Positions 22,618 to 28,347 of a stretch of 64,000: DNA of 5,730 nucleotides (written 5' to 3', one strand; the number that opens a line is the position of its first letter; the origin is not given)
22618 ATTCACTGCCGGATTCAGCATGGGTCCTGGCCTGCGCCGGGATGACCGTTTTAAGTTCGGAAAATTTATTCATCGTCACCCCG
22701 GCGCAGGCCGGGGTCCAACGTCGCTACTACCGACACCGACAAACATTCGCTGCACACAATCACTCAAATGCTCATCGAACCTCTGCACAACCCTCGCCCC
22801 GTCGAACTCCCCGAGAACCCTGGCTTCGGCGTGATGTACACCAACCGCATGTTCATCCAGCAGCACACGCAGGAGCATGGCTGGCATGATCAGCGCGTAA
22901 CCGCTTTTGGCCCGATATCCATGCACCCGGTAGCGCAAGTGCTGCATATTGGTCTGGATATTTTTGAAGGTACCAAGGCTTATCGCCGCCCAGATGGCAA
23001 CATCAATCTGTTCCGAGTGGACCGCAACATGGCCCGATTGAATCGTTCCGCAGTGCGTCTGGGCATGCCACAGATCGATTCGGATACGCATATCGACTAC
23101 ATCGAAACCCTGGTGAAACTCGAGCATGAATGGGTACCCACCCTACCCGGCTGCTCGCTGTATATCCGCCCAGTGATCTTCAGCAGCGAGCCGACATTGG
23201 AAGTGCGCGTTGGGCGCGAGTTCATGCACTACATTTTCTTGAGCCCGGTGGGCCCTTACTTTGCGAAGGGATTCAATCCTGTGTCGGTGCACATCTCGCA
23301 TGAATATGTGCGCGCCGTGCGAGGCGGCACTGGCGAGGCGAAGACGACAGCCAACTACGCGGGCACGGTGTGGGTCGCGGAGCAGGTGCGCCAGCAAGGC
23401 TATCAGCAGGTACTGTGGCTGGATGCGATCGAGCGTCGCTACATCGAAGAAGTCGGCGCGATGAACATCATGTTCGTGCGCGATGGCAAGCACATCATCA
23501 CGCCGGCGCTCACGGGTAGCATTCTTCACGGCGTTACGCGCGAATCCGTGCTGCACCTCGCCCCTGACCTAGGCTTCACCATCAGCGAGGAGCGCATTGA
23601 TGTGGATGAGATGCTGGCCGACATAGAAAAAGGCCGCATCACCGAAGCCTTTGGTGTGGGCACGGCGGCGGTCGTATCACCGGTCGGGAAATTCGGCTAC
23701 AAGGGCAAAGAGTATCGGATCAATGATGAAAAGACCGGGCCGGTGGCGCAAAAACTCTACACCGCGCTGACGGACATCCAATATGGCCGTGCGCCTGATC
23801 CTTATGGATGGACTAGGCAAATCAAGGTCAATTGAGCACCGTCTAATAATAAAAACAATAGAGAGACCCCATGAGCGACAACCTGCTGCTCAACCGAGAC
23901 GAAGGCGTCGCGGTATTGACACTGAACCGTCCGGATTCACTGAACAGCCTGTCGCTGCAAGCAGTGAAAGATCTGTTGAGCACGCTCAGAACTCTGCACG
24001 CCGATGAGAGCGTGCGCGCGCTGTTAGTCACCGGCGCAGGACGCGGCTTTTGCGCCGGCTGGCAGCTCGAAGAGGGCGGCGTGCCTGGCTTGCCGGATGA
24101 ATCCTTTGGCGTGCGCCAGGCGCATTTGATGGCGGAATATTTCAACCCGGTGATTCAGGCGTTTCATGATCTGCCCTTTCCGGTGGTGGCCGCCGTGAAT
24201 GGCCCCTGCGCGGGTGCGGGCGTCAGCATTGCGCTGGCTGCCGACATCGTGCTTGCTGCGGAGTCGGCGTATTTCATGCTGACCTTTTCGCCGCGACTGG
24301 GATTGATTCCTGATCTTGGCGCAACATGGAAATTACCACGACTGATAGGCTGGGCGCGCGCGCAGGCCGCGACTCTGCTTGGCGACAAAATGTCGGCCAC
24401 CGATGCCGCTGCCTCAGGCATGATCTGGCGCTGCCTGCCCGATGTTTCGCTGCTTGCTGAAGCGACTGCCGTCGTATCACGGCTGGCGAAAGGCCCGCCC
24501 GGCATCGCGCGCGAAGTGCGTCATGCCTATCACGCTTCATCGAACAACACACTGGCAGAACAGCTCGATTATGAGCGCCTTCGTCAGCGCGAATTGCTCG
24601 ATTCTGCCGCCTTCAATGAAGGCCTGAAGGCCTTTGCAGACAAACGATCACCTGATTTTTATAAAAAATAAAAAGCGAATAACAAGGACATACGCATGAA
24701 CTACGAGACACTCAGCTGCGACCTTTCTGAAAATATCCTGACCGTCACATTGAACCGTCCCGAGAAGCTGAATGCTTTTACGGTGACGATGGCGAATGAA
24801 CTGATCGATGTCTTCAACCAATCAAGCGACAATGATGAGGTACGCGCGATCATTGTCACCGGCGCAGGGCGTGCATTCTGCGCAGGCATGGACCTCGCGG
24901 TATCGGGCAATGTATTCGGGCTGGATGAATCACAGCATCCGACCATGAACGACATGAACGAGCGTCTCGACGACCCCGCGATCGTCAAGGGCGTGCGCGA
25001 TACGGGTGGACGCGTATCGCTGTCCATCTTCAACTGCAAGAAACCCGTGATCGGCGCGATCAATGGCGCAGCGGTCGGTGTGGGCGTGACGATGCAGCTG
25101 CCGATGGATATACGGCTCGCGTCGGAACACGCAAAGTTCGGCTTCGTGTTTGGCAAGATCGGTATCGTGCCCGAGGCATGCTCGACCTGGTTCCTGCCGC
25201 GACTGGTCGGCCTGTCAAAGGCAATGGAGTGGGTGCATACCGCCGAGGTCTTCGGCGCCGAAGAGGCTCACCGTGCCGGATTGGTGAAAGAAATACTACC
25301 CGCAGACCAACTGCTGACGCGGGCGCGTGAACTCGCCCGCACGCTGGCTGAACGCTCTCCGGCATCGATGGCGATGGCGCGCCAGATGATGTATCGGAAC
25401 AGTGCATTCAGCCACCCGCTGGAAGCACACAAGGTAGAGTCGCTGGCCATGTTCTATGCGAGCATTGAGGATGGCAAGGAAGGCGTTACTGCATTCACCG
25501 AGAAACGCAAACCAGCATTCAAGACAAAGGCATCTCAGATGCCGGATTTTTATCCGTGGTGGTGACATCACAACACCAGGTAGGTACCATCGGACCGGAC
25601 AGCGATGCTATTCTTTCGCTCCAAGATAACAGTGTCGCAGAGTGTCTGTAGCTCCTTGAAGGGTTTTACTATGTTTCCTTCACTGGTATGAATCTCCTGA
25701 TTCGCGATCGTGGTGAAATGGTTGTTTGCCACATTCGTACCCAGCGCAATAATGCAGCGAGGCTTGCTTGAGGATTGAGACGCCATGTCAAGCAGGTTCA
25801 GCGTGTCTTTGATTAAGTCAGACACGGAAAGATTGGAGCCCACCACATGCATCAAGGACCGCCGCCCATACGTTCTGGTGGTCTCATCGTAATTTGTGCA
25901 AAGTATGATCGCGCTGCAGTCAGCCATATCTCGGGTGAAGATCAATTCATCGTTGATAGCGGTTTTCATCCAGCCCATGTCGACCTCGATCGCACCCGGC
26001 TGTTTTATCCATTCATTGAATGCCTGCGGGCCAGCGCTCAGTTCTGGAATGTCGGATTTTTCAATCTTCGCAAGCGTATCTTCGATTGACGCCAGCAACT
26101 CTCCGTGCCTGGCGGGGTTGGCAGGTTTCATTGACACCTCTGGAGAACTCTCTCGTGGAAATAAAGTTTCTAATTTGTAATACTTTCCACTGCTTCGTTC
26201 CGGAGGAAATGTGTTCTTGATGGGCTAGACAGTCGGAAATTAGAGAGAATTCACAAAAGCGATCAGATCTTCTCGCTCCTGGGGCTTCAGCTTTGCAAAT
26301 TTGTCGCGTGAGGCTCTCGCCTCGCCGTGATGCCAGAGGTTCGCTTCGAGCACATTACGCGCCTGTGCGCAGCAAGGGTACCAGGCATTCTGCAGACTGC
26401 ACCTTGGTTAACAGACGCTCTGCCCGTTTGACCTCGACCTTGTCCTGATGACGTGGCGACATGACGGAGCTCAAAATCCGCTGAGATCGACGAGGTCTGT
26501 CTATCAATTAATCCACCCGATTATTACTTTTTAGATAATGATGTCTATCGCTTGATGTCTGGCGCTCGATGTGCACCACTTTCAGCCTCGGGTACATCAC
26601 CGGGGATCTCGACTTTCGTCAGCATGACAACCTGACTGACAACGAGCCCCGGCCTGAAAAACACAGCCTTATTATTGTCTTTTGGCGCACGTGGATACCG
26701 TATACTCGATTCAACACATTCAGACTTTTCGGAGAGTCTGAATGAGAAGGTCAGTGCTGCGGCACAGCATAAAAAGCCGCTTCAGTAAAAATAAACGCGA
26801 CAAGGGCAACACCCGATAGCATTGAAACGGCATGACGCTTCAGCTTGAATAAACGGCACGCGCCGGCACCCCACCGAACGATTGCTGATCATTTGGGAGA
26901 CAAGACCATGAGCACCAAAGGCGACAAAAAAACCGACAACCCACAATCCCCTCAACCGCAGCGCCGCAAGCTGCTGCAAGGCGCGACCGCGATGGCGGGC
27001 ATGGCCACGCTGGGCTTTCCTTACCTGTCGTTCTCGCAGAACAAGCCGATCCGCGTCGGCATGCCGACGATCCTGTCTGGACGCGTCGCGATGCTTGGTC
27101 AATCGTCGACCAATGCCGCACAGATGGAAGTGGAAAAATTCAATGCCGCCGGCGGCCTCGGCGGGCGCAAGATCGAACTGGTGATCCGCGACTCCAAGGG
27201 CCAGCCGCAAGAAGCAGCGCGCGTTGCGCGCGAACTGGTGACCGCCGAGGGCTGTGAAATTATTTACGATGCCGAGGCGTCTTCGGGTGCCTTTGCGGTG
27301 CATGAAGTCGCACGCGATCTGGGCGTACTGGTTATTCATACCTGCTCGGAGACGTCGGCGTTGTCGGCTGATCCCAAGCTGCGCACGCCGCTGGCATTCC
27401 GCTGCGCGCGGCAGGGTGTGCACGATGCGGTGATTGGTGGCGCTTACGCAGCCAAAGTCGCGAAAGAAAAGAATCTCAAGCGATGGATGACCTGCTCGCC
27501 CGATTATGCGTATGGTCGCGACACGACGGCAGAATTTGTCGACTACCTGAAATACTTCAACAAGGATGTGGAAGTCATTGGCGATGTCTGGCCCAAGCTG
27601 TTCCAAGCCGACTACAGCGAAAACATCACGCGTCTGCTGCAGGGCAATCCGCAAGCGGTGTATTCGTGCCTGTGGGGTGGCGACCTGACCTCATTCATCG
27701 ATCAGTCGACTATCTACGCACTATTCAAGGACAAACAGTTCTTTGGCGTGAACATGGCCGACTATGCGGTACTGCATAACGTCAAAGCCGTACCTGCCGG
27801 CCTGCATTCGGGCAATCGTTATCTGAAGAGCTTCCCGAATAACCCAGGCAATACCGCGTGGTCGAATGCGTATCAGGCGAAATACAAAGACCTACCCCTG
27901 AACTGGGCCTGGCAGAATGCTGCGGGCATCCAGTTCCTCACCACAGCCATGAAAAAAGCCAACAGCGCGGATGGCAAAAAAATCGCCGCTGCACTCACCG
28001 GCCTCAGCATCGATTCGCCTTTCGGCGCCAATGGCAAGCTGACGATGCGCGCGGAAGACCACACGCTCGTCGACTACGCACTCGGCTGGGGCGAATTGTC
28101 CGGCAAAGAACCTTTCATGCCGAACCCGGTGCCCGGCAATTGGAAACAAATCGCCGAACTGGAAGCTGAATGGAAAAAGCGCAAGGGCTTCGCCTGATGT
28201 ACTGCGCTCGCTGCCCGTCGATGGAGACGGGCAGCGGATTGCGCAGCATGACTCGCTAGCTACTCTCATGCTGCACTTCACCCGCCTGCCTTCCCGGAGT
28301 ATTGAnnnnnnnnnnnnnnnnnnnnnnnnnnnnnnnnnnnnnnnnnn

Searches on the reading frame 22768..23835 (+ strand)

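Call 42: search_protein_families(library=pfam, proteins=[window:22768-23835:+], max_evalue=0.00001)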
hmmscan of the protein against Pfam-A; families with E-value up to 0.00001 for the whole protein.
window:22768-23835:+ (355 aa): 1 family
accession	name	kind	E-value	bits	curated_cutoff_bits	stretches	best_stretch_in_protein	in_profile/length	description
PF01063.24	Aminotran_4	-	8.5e-31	108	28.5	1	65-308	2-222/223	Amino-transferase class IV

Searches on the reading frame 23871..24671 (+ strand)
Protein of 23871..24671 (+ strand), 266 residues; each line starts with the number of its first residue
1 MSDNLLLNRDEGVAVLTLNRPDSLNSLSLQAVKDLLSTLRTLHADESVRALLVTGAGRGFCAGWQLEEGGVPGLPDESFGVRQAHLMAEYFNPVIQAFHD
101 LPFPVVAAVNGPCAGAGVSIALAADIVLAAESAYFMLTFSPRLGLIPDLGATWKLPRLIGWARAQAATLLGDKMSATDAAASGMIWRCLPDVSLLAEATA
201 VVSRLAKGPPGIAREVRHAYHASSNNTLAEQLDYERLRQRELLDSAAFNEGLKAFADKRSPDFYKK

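Call 42: search_protein_families(library=pfam, proteins=[window:23871-24671:+], max_evalue=0.00001)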
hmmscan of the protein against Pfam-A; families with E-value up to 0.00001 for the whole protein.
window:23871-24671:+ (266 aa): 2 families
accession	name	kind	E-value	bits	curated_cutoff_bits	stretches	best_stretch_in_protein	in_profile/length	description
PF00378.25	ECH_1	-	1.4e-57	195.3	27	1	10-264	3-249/251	Enoyl-CoA hydratase/isomerase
PF16113.10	ECH_2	-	9.3e-26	91.5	27.2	1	14-230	2-209/335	Enoyl-CoA hydratase/isomerase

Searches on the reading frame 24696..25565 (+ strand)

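Call 43: search_protein_families(library=pfam, proteins=[window:24696-25565:+], max_evalue=0.00001)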
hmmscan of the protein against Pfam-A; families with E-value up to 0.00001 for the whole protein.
window:24696-25565:+ (289 aa): 2 families
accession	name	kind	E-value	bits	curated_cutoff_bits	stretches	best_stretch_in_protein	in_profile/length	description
PF00378.25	ECH_1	-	1.5e-61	208.4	27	2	107-277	80-250/251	Enoyl-CoA hydratase/isomerase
PF16113.10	ECH_2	-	8.8e-31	108.1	27.2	1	16-207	3-178/335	Enoyl-CoA hydratase/isomerase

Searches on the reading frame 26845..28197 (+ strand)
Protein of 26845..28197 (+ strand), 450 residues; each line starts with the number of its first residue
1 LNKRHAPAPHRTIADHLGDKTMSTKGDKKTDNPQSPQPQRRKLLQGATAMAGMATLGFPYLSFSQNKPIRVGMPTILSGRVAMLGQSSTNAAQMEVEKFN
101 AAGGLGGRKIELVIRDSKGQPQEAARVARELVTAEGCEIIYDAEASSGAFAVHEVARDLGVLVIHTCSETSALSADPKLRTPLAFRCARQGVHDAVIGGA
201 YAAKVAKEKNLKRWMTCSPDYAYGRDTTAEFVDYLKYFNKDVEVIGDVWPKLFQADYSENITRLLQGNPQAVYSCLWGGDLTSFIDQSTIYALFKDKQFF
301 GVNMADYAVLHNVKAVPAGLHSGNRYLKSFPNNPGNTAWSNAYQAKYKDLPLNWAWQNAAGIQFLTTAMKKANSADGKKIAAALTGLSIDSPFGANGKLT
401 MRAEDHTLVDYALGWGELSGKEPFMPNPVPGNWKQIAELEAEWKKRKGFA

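Call 43: search_protein_families(library=pfam, proteins=[window:26845-28197:+], max_evalue=0.00001)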
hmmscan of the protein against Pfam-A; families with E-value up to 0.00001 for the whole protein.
window:26845-28197:+ (450 aa): 3 families
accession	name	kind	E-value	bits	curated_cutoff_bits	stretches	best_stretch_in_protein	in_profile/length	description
PF13458.12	Peripla_BP_6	-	1.5e-58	199.5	31.7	1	68-409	1-330/343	Periplasmic binding protein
PF13433.12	Peripla_BP_5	-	1.3e-23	84.2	27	2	69-156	1-88/363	Periplasmic binding protein domain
PF01094.35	ANF_receptor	-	1.7e-06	27.8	25.4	1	90-287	4-196/353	Receptor family ligand binding region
